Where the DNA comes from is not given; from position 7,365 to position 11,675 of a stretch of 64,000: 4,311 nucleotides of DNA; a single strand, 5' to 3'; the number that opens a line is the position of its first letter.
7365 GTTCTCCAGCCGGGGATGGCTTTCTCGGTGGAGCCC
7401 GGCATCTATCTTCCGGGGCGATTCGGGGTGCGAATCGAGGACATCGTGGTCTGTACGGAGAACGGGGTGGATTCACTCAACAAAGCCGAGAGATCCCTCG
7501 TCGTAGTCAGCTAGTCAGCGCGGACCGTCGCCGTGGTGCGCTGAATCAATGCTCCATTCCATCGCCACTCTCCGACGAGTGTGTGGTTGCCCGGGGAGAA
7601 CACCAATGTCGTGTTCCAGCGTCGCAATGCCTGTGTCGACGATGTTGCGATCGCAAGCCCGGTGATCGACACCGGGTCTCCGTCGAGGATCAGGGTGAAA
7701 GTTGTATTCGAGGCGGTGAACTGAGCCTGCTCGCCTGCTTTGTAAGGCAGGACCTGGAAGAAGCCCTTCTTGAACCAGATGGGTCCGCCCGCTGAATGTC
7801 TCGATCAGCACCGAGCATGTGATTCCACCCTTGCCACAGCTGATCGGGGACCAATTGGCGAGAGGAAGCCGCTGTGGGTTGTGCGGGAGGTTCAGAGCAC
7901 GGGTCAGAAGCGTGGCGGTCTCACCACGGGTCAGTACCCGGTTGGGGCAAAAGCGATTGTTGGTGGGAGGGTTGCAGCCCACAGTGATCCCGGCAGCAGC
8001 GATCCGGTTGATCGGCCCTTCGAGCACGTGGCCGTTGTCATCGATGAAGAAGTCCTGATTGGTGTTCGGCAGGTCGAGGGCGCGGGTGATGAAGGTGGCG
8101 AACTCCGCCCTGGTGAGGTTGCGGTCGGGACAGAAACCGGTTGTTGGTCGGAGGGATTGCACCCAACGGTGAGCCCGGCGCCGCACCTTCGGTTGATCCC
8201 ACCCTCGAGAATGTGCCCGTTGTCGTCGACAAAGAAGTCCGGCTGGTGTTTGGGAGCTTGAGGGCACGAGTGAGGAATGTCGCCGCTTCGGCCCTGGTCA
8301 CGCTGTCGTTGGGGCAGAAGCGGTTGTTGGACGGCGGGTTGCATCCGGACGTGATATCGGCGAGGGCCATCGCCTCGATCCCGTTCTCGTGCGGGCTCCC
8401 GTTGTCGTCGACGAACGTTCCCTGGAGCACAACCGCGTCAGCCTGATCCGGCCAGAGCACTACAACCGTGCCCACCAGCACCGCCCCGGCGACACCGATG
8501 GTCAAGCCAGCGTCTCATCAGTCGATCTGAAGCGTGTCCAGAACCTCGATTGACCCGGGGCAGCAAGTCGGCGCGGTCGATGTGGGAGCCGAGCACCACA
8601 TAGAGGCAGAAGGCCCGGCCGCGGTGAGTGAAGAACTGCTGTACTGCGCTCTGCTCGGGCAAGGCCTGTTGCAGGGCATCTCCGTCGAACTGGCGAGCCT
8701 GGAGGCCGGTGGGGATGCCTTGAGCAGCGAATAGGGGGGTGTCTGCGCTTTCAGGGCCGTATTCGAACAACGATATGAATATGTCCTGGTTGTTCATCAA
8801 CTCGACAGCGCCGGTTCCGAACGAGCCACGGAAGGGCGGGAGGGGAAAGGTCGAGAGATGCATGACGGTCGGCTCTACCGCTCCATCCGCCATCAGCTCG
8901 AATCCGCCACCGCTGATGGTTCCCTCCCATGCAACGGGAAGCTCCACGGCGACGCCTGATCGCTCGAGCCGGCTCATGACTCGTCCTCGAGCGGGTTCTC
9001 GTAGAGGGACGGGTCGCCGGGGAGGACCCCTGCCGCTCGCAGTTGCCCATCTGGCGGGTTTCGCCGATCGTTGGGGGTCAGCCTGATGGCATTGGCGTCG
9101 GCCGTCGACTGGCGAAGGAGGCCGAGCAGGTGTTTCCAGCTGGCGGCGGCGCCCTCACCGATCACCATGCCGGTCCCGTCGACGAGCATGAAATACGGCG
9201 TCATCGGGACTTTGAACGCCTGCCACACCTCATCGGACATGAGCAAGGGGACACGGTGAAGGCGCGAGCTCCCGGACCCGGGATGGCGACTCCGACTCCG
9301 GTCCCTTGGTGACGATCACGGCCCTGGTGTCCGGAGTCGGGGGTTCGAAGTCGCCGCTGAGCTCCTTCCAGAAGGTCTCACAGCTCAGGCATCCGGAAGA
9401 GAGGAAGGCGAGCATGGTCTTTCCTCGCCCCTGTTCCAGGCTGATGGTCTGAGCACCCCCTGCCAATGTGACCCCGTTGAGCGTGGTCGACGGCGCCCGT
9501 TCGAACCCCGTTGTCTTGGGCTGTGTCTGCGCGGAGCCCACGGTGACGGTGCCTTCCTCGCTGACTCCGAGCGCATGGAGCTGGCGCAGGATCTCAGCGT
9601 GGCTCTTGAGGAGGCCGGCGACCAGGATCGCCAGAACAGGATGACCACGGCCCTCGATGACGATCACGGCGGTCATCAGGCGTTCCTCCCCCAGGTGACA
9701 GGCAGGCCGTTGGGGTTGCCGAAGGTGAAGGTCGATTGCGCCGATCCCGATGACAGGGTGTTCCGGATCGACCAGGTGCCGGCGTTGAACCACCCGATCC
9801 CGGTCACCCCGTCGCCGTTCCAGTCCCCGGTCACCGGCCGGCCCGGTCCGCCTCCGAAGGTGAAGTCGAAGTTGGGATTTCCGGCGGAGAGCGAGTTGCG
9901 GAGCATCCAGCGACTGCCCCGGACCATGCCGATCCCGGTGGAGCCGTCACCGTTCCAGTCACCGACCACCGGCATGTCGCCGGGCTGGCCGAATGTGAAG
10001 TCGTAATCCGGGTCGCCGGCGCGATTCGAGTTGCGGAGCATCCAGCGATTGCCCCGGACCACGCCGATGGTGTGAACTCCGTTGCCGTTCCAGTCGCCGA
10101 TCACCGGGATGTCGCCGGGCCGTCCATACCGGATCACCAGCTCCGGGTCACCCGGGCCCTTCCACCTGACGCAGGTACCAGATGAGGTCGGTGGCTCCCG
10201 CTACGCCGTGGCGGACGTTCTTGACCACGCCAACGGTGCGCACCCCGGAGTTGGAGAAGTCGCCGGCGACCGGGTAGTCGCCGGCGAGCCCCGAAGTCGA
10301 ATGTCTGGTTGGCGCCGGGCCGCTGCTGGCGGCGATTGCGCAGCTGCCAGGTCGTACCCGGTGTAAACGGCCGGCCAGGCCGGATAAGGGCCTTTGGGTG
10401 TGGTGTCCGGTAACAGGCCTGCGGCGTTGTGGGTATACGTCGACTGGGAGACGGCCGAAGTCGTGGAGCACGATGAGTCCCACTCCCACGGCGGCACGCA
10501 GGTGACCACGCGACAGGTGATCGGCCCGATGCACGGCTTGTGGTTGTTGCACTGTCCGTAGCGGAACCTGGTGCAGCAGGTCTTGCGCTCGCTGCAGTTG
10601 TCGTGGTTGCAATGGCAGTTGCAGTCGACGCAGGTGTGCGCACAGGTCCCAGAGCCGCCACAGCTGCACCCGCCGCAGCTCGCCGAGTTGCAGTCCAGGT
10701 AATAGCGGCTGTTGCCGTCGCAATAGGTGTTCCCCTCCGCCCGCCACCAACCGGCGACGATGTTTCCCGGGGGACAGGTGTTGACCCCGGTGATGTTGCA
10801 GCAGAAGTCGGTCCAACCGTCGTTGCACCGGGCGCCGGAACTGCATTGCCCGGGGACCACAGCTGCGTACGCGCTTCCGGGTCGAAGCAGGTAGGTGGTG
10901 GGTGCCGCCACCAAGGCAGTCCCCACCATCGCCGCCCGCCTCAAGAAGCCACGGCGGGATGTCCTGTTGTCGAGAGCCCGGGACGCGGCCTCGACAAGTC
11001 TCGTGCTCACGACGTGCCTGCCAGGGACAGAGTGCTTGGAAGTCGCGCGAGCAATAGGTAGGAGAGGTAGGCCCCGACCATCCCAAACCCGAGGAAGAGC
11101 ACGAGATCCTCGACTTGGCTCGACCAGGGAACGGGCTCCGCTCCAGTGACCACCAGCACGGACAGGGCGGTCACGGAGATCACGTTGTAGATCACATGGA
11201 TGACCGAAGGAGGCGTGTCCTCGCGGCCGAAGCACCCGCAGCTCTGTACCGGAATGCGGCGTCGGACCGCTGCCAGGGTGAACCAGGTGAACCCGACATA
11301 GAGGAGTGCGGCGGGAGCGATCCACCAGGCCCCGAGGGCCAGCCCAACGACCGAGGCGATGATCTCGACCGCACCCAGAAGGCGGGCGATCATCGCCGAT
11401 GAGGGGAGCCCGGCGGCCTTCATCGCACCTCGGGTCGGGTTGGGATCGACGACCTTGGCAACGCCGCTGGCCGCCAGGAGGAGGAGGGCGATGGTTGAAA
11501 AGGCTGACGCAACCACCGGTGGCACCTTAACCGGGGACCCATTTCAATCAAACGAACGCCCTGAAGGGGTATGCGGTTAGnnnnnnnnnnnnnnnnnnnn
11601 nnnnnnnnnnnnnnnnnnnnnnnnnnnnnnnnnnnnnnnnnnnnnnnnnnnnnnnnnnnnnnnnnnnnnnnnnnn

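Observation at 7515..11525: Five-gene Mau-like operon lacking the amine dehydrogenase heavy chain and MauG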

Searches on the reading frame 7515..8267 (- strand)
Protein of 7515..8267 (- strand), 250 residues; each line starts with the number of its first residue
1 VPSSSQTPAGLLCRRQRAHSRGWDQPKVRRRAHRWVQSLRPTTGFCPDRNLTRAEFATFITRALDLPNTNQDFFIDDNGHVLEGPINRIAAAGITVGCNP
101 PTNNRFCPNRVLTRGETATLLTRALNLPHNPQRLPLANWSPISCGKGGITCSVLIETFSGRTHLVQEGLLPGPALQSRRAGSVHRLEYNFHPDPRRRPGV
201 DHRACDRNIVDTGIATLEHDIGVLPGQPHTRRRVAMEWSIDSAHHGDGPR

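Call 6: search_protein_families(library=pfam, proteins=[window:7515-8267:-], max_evalue=0.01)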
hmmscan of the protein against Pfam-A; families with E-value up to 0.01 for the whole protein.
window:7515-8267:- (250 aa): 1 family
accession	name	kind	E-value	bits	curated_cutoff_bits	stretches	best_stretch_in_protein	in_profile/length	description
PF00395.25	SLH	-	0.00079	19.8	20.8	0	45-57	32-44/44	S-layer homology domain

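Call 7: search_protein_families(library=ncbifam, proteins=[window:7515-8267:-], max_evalue=0.01)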
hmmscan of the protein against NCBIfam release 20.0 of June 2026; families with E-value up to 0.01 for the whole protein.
window:7515-8267:- (250 aa): 1 family
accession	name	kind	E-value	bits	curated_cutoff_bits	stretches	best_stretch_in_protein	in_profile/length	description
NF033190.2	inl_like_NEAT_1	exception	1.7e-06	26.6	1275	1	48-130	615-696/754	NEAT domain-containing leucine-rich repeat protein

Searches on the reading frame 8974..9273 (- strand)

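Call 6: search_protein_families(library=pfam, proteins=[window:8974-9273:-], max_evalue=0.01)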
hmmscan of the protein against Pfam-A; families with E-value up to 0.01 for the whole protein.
window:8974-9273:- (99 aa): 0 families

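Call 7: search_protein_families(library=ncbifam, proteins=[window:8974-9273:-], max_evalue=0.01)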
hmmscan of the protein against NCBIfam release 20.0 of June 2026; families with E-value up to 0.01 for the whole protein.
window:8974-9273:- (99 aa): 1 family
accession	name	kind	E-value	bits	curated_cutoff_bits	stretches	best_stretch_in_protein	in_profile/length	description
TIGR02661.1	MauD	equivalog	0.0046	16.5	188.6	1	8-56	130-178/189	methylamine dehydrogenase accessory protein MauD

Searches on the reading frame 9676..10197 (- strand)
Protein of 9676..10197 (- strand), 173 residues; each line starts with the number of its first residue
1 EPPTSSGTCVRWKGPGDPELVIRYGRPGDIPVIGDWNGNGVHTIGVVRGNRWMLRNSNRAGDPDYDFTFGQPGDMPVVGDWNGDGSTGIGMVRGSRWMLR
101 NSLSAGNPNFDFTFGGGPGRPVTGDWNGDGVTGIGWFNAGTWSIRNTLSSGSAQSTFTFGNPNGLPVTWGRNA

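Call 6: search_protein_families(library=pfam, proteins=[window:9676-10197:-], max_evalue=0.01)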
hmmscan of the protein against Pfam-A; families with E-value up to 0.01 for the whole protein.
window:9676-10197:- (173 aa): 0 families

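Call 7: search_protein_families(library=ncbifam, proteins=[window:9676-10197:-], max_evalue=0.01)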
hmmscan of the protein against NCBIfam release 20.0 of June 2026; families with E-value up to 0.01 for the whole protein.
window:9676-10197:- (173 aa): 1 family
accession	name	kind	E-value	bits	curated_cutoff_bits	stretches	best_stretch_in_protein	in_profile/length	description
NF041605.1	gln_syn_GlnII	equivalog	0.0025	17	500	0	31-44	216-229/333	glutamine synthetase GlnII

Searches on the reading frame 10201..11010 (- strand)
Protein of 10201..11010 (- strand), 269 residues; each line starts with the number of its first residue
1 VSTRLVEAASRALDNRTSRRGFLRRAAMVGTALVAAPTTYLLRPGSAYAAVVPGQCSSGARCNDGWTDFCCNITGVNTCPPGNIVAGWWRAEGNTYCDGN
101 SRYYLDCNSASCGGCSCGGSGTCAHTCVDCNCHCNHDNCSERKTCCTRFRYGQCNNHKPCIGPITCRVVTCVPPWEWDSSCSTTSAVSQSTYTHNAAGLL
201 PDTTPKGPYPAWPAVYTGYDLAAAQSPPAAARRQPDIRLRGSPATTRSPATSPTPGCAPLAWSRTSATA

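Call 6: search_protein_families(library=pfam, proteins=[window:10201-11010:-], max_evalue=0.01)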
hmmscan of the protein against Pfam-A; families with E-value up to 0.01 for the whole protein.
window:10201-11010:- (269 aa): 0 families

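Call 7: search_protein_families(library=ncbifam, proteins=[window:10201-11010:-], max_evalue=0.01)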
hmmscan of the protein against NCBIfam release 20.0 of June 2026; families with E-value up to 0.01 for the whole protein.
window:10201-11010:- (269 aa): 1 family
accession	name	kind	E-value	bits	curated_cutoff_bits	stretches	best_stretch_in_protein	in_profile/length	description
TIGR01409.1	TAT_signal_seq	domain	0.0018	18.5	16.7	1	17-45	1-25/29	twin-arginine translocation signal domain-containing protein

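Call 9: find_homologous_proteins(query=window:10201-11010:-)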
Query window:10201-11010:- (269 aa): 765 proteins with E <= 0.001 among 4578 candidates; the best 120 are listed.
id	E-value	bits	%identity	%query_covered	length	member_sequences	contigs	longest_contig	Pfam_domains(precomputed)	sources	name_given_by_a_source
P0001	1.5e-132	460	82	87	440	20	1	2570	-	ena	-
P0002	1.4e-130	453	86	81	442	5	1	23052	-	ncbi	-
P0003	2.0e-129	450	88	81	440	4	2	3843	-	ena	-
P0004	2.7e-129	449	86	81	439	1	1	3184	-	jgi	jgi:hypothetical protein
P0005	4.1e-129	449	81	87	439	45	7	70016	-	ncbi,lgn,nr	ncbi:MAG TPA: twin-arginine translocation signal domain-containing protein [Acidimicrobiia bacterium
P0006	2.8e-128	446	80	87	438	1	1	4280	-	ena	-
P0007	7.1e-128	444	80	90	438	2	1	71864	-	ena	-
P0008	7.9e-128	444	80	87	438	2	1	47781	-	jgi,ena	-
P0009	1.4e-127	443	80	87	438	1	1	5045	-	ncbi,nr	ncbi:MAG TPA: twin-arginine translocation signal domain-containing protein [Acidimicrobiia bacterium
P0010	1.4e-127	443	79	90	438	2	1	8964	-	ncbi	ncbi:MAG: hypothetical protein ACRDWF_02795 [Acidimicrobiia bacterium]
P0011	2.2e-127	443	82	86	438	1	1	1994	-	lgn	-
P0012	4.0e-127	442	82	86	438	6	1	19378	-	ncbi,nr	ncbi:MAG TPA: hypothetical protein VE027_04895 [Acidimicrobiia bacterium]|nr:hypothetical protein [A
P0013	1.1e-126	441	85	81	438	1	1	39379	-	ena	-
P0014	2.2e-126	440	84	81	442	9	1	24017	-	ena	-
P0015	2.7e-126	439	85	81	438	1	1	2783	-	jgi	jgi:hypothetical protein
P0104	6.5e-87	310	61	86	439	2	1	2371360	-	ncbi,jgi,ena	jgi:hypothetical protein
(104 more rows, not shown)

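Call 21: find_encoding_contigs(protein=P0005, flank=8000, max_places=3)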
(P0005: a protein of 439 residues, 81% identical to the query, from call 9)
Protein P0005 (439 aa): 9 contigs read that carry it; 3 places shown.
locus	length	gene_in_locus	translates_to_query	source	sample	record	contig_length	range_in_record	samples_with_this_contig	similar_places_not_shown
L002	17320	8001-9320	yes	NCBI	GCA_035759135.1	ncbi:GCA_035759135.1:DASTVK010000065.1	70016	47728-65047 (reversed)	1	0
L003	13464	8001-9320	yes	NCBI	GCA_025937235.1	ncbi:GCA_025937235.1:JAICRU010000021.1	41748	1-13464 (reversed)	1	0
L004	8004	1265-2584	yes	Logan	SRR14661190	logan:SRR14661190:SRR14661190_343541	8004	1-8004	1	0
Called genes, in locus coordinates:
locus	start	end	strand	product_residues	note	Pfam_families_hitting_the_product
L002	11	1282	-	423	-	PF13524:Glyco_trans_1_2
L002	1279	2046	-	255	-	PF00005:ABC_tran, PF13304:AAA_21 (faint)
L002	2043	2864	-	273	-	PF01061:ABC2_membrane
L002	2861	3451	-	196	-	PF01583:APS_kinase, PF13671:AAA_33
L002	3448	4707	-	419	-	PF00009:GTP_EFTU, PF01926:MMR_HSR1 (faint), PF03144:GTP_EFTU_D2 (weak), PF22594:GTP-eEF1A_C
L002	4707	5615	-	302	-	PF01507:PAPS_reduct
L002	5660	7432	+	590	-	PF03600:CitMHS, PF02080:TrkA_C, PF00939:Na_sulph_symp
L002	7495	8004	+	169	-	PF07291:MauE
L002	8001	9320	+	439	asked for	-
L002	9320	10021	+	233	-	-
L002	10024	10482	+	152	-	-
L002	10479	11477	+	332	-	PF00395:SLH (faint)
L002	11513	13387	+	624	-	PF13539:Peptidase_M15_4, PF13517:FG-GAP_3 (faint), PF00395:SLH (faint)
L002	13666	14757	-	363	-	PF01321:Creatinase_N, PF00557:Peptidase_M24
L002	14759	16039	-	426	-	PF01471:PG_binding_1 (weak), PF03734:YkuD, PF00395:SLH (faint)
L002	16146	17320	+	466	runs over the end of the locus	PF21294:Polysacc_lyase_14, PF00395:SLH (faint)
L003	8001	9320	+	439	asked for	-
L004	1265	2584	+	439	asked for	-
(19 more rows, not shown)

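Call 22: find_encoding_contigs(protein=P0104, flank=8000, max_places=2)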
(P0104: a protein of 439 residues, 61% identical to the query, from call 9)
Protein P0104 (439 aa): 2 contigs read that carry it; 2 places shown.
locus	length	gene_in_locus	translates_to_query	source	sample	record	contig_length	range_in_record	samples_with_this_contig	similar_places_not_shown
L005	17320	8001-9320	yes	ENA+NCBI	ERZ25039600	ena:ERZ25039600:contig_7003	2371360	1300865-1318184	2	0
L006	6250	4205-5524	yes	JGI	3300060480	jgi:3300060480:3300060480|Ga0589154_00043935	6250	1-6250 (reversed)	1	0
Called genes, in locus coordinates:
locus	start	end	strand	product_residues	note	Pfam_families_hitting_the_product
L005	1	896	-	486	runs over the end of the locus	PF00749:tRNA-synt_1c, PF19269:Anticodon_2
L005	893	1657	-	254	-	PF10370:Rv2993c-like_N, PF01557:FAA_hydrolase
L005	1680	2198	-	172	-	-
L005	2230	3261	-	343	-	PF01063:Aminotran_4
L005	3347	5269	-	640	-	PF26549:Tricorn_N (weak), PF07676:PD40 (weak), PF05448:AXE1 (faint), PF02129:Peptidase_S15 (weak), PF00326:Peptidase_S9, PF01738:DLH (faint)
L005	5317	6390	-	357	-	PF02779:Transket_pyr, PF02780:Transketolase_C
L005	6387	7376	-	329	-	PF00676:E1_dh, PF02775:TPP_enzyme_C (weak), PF13292:DXP_synthase_N (weak)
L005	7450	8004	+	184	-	PF07291:MauE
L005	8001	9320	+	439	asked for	-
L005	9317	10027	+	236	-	-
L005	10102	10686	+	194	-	PF13386:DsbD_2 (weak)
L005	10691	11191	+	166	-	-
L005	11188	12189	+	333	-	PF00395:SLH (faint)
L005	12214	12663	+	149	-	PF04608:PgpA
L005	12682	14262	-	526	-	PF00389:2-Hacid_dh, PF02826:2-Hacid_dh_C, PF19304:PGDH_inter, PF01842:ACT (weak)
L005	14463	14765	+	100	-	PF06170:DUF983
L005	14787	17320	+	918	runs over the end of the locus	PF00311:PEPcase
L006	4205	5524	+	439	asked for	-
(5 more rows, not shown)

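Call 23: search_protein_families(library=pfam, proteins=[L002:7495-8004:+, L002:8001-9320:+, L002:9320-10021:+, L002:10024-10482:+, L002:10479-11477:+, L002:11513-13387:+, L005:10102-10686:+, L005:9317-10027:+, L005:10691-11191:+], max_evalue=1)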
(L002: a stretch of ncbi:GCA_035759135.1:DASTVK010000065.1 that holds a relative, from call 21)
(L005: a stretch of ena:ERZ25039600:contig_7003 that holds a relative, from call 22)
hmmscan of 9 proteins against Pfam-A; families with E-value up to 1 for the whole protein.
L002:7495-8004:+ (169 aa): 1 family
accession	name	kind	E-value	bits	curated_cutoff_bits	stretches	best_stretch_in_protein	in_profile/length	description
PF07291.16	MauE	-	8e-12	46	27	1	4-120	6-124/128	Methylamine utilisation protein MauE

L002:8001-9320:+ (439 aa): 1 family
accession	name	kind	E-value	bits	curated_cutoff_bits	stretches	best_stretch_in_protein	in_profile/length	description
PF13517.12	FG-GAP_3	-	0.062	14.4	26.9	1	304-355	1-56/61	FG-GAP-like repeat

L002:9320-10021:+ (233 aa): 1 family
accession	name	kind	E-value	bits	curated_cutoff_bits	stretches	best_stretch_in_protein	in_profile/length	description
PF13098.12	Thioredoxin_2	-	0.17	12.7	27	1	86-168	7-85/104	Thioredoxin-like domain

L002:10024-10482:+ (152 aa): 0 families

L002:10479-11477:+ (332 aa): 2 families
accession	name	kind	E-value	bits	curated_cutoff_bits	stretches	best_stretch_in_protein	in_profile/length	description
PF00395.25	SLH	-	5.1e-10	39.6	20.8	2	32-77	1-44/44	S-layer homology domain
PF16975.12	UPAR_LY6_2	-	0.19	12.4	31.5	0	51-71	16-36/106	Ly6/PLAUR domain-containing protein 6, Lypd6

L002:11513-13387:+ (624 aa): 6 families
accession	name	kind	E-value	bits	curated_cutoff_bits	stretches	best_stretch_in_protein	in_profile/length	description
PF13539.11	Peptidase_M15_4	-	7.1e-16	59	25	1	142-203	1-69/70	D-alanyl-D-alanine carboxypeptidase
PF13517.12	FG-GAP_3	-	3.2e-09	37.7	26.9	2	306-365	1-59/61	FG-GAP-like repeat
PF00395.25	SLH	-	1.7e-05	25.2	20.8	1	570-615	1-44/44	S-layer homology domain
PF01839.29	FG-GAP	-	0.0013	19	22.1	2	450-464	4-18/37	FG-GAP repeat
PF06904.17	Extensin-like_C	-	0.085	13.5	25.4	1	115-159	65-111/176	Extensin-like protein C-terminus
PF02557.22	VanY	-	0.35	11.1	25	1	147-190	63-109/132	D-alanyl-D-alanine carboxypeptidase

L005:10102-10686:+ (194 aa): 2 families
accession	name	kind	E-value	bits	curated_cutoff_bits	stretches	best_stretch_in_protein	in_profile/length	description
PF13386.12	DsbD_2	-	1e-05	25.9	24.9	1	13-153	28-173/199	Cytochrome C biogenesis protein transmembrane region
PF06566.16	Chon_Sulph_att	-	0.15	12.4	25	1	15-61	70-116/250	Chondroitin sulphate attachment domain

L005:9317-10027:+ (236 aa): 1 family
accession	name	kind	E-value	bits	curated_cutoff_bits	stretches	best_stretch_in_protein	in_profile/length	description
PF18026.6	Exog_C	-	0.075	13.4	29.5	1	201-223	18-40/49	Endo/exonuclease (EXOG) C-terminal domain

L005:10691-11191:+ (166 aa): 0 families

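Call 24: search_protein_families(library=ncbifam, proteins=[L002:7495-8004:+, L002:8001-9320:+, L002:9320-10021:+, L002:10024-10482:+, L002:10479-11477:+, L002:11513-13387:+, L005:10102-10686:+, L005:9317-10027:+, L005:10691-11191:+], max_evalue=1)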
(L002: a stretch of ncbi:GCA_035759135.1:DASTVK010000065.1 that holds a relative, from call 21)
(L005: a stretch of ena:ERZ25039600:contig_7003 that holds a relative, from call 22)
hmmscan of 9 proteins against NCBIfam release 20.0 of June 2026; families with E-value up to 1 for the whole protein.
L002:7495-8004:+ (169 aa): 1 family
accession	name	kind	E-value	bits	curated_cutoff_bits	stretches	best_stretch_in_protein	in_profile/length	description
NF045576.1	BT_3928_fam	equivalog_domain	0.0059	15.8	250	1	66-99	74-107/358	BT_3928 family protein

L002:8001-9320:+ (439 aa): 1 family
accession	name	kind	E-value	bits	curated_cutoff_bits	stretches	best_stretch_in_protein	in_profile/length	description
TIGR01409.1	TAT_signal_seq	domain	0.0053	17.1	16.7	1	17-42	1-22/29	twin-arginine translocation signal domain-containing protein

L002:9320-10021:+ (233 aa): 2 families
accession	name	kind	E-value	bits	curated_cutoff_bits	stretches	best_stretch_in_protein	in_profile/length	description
NF011381.1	PRK14806.1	equivalog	0.0024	16.2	902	1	25-113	333-421/733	bifunctional prephenate dehydrogenase/3-phosphoshikimate 1-carboxyvinyltransferase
TIGR02661.1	MauD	equivalog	0.0039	16.7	188.6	1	84-188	75-176/189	methylamine dehydrogenase accessory protein MauD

L002:10024-10482:+ (152 aa): 0 families

L002:10479-11477:+ (332 aa): 1 family
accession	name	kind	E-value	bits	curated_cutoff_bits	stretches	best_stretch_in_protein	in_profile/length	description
NF033190.2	inl_like_NEAT_1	exception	1.3e-10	40.2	1275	1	37-206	587-752/754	NEAT domain-containing leucine-rich repeat protein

L002:11513-13387:+ (624 aa): 1 family
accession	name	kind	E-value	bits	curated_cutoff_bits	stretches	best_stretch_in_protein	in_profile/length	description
NF033190.2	inl_like_NEAT_1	exception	0.00016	20.1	1275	1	518-622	592-691/754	NEAT domain-containing leucine-rich repeat protein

L005:10102-10686:+ (194 aa): 0 families

L005:9317-10027:+ (236 aa): 1 family
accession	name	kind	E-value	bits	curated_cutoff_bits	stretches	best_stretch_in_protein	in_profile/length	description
TIGR02661.1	MauD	equivalog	0.00017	21.1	188.6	1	7-185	8-176/189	methylamine dehydrogenase accessory protein MauD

L005:10691-11191:+ (166 aa): 0 families

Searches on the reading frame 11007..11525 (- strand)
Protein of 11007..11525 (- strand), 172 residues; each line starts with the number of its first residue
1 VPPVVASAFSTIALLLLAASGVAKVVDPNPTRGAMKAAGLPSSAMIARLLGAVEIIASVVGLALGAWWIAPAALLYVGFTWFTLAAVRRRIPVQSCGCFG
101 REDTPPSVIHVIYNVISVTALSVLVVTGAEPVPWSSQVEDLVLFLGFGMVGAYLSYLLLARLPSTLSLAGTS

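Call 6: search_protein_families(library=pfam, proteins=[window:11007-11525:-], max_evalue=0.01)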
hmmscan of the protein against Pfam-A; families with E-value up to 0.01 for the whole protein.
window:11007-11525:- (172 aa): 3 families
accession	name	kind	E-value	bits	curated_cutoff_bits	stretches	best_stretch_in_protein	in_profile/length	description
PF07291.16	MauE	-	1.7e-17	64.3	27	1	6-125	5-126/128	Methylamine utilisation protein MauE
PF13564.11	DoxX_2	-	6.7e-06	26.6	26.3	1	10-88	3-79/103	DoxX-like family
PF07681.17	DoxX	-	7.9e-05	23.6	23.6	1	15-86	11-82/85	DoxX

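Call 7: search_protein_families(library=ncbifam, proteins=[window:11007-11525:-], max_evalue=0.01)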
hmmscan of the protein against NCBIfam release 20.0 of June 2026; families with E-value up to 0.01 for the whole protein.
window:11007-11525:- (172 aa): 1 family
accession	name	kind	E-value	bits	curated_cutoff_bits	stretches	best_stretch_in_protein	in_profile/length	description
NF045576.1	BT_3928_fam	equivalog_domain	0.00076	18.7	250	1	41-163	45-168/358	BT_3928 family protein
